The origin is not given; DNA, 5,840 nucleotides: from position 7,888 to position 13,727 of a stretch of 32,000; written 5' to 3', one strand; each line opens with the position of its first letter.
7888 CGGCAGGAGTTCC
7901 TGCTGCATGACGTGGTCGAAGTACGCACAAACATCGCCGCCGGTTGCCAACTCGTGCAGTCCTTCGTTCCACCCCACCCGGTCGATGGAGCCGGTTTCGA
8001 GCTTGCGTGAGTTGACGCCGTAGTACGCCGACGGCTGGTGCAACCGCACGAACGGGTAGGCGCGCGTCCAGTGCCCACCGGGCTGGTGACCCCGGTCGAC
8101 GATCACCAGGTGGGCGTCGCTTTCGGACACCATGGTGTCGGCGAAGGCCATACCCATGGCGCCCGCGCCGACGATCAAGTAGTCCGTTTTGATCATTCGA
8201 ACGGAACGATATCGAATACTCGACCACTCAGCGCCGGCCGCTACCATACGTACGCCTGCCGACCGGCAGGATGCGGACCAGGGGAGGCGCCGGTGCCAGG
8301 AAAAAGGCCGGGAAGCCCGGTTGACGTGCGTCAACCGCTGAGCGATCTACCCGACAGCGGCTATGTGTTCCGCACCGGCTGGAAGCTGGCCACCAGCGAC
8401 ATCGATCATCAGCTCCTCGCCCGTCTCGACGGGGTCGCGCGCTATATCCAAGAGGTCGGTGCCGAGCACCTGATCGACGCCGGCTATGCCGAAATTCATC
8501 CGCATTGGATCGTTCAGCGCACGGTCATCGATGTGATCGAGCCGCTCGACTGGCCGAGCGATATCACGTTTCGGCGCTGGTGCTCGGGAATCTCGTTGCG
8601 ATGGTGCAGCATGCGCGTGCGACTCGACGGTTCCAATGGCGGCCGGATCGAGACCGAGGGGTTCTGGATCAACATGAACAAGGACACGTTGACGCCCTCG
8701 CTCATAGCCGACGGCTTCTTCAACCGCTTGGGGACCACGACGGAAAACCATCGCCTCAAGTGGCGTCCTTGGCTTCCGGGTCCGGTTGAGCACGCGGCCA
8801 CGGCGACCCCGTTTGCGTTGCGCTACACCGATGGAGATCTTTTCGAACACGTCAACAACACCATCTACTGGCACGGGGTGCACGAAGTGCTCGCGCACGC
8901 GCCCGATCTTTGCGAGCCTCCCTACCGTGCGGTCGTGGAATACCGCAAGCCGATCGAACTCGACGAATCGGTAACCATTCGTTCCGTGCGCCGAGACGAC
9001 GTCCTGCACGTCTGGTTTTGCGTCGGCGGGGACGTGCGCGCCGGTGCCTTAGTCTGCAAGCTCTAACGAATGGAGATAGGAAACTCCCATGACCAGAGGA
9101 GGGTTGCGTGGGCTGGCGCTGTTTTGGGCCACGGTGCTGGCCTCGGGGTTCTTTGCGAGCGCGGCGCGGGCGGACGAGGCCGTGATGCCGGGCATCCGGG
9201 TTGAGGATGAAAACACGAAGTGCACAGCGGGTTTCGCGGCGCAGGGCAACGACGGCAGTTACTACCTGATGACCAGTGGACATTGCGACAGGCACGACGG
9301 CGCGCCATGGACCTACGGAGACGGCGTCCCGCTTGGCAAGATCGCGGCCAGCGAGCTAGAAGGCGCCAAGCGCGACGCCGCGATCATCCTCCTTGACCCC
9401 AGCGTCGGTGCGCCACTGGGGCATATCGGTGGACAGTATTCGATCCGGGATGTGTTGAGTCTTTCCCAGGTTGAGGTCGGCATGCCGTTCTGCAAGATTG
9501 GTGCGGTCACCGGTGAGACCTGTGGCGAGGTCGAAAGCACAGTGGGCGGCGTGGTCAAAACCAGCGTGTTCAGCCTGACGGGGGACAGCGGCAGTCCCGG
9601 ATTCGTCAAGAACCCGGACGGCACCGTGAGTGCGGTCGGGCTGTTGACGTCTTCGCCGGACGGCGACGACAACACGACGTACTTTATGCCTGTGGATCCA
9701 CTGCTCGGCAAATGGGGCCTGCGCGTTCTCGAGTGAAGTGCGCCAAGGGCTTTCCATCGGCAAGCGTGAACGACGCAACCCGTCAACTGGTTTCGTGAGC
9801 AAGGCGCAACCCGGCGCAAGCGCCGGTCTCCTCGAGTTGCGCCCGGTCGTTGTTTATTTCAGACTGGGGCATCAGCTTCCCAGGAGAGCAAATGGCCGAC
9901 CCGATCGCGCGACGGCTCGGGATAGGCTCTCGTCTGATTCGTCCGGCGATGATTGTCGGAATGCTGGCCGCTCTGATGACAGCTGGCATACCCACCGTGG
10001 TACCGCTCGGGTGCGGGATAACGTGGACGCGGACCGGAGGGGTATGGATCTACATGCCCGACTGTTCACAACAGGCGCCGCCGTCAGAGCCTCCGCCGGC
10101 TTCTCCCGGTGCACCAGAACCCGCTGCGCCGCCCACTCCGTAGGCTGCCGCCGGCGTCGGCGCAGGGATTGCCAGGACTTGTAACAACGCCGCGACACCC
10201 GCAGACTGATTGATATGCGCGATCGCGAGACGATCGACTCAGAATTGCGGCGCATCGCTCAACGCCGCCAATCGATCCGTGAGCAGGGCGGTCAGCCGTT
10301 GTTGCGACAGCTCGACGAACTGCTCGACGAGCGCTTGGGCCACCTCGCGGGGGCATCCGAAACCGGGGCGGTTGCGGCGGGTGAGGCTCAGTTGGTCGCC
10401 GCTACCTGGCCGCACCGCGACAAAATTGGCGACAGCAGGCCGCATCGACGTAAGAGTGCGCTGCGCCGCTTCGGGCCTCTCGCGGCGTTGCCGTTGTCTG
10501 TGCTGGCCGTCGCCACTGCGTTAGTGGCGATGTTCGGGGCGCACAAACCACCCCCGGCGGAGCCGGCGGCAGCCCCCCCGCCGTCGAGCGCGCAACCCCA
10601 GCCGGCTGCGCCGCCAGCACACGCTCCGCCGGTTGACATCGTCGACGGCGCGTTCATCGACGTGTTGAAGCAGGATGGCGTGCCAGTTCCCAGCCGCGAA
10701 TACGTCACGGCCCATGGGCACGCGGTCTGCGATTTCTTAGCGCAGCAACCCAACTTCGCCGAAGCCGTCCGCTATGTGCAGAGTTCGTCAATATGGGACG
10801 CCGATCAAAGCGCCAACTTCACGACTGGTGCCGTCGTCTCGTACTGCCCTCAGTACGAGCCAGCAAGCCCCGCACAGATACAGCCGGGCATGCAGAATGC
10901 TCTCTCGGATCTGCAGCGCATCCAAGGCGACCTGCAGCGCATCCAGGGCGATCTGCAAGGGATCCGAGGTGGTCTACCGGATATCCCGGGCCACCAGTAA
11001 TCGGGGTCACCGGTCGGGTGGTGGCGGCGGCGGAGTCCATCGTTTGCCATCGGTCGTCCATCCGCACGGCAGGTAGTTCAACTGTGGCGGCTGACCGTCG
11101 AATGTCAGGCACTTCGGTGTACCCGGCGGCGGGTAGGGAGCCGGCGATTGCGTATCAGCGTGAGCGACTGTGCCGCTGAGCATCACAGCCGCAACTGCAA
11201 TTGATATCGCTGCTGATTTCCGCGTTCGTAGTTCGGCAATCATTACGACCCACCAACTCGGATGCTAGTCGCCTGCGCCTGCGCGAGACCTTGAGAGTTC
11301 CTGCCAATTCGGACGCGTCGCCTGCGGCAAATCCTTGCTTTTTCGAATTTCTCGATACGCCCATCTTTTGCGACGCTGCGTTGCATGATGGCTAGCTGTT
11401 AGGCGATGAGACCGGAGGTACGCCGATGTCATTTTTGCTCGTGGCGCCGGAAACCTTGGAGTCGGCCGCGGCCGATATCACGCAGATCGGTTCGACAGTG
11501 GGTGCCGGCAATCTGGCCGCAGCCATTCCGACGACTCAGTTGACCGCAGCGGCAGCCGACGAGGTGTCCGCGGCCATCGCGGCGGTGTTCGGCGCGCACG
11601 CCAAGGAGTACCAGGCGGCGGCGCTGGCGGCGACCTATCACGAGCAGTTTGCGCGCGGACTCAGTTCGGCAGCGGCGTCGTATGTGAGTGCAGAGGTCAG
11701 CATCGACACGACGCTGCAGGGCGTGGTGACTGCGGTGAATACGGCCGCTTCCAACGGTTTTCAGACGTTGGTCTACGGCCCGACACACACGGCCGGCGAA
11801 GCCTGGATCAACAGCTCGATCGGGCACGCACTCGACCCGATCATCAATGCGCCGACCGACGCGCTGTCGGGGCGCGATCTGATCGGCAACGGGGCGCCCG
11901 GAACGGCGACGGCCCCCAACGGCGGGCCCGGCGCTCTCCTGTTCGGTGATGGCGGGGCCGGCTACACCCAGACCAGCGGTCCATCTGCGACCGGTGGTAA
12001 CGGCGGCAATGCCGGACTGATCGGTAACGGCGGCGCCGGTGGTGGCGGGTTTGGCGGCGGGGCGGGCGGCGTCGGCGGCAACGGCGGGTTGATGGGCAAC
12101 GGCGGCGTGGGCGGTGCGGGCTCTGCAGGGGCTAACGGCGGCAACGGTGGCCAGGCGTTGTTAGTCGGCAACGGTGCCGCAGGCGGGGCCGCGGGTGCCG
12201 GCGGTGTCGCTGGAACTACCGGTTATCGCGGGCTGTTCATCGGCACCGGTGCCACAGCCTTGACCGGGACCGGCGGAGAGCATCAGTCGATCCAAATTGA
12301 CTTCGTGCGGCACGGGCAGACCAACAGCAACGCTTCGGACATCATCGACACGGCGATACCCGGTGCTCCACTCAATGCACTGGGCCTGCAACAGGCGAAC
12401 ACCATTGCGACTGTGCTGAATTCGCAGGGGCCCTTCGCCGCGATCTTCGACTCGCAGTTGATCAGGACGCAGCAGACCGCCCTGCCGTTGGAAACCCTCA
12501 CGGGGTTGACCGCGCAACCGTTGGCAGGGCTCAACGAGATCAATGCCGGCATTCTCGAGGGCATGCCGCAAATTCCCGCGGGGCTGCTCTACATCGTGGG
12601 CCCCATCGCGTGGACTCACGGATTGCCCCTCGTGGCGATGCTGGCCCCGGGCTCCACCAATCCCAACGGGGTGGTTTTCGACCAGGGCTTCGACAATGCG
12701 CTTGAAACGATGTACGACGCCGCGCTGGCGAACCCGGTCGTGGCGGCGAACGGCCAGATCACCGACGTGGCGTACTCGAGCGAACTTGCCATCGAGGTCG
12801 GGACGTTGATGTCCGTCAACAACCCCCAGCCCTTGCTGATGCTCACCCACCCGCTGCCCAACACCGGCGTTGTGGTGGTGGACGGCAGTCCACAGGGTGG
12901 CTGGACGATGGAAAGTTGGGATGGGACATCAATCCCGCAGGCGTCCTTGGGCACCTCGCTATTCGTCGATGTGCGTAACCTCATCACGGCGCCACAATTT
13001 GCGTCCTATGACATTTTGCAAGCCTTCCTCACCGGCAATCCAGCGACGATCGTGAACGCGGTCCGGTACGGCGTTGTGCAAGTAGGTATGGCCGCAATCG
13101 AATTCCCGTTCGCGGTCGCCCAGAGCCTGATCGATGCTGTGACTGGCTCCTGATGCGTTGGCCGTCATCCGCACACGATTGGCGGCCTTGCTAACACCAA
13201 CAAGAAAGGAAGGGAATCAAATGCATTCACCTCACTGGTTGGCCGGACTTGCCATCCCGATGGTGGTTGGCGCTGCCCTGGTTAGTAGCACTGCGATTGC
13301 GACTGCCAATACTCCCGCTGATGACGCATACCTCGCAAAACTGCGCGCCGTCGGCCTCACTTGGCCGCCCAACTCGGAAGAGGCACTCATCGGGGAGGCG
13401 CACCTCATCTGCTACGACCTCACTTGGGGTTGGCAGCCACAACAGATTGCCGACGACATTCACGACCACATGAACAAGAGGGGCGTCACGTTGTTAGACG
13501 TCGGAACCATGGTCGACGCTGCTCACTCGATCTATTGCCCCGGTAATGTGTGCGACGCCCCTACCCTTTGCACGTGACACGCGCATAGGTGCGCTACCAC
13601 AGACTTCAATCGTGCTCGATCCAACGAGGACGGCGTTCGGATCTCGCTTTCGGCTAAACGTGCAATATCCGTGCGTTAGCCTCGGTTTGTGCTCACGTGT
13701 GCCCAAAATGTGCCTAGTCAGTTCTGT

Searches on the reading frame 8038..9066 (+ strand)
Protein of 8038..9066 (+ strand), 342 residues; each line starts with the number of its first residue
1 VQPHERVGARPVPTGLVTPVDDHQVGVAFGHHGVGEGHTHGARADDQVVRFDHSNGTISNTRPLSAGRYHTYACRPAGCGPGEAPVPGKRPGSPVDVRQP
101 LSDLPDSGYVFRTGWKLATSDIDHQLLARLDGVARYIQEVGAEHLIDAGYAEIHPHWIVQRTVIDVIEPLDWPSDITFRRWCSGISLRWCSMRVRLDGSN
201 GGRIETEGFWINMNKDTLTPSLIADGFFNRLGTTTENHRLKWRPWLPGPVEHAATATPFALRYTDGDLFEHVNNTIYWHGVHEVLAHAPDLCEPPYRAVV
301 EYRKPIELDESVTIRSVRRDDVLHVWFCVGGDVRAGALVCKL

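Call 12: search_protein_families(library=pfam, proteins=[window:8038-9066:+], max_evalue=0.001)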
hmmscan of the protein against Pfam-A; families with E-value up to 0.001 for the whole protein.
window:8038-9066:+ (342 aa): 2 families
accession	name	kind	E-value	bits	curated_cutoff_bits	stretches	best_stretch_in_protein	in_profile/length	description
PF01643.23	Acyl-ACP_TE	-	3.6e-19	69.2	23.7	1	108-228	1-128/131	Acyl-ACP thioesterase N-terminal domain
PF20791.3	Acyl-ACP_TE_C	-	5.3e-10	39.9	21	1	254-315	7-68/101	Acyl-ACP thioesterase C-terminal domain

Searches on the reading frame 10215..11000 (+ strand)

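Call 74: search_protein_families(library=pfam, proteins=[window:10215-11000:+], max_evalue=0.1)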
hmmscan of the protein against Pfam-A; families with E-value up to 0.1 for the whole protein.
window:10215-11000:+ (261 aa): 3 families
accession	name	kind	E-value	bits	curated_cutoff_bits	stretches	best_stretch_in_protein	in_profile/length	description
PF05305.19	DUF732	-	7.1e-16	58.8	22.4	1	144-213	2-72/72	Protein of unknown function (DUF732)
PF18920.5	DUF5671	-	0.055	13.8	28.4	1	52-106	44-101/132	Domain of unknown function (DUF5671)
PF10814.13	CwsA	-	0.06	14.1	26.7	0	39-130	47-134/134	Cell wall synthesis protein CwsA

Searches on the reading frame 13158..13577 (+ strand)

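Call 11: search_protein_families(library=pfam, proteins=[window:13158-13577:+], max_evalue=0.01)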
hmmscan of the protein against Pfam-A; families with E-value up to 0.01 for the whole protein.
window:13158-13577:+ (139 aa): 1 family
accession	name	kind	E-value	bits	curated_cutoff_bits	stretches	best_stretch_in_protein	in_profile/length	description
PF05305.19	DUF732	-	7.8e-14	52.3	22.4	1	54-128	1-71/72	Protein of unknown function (DUF732)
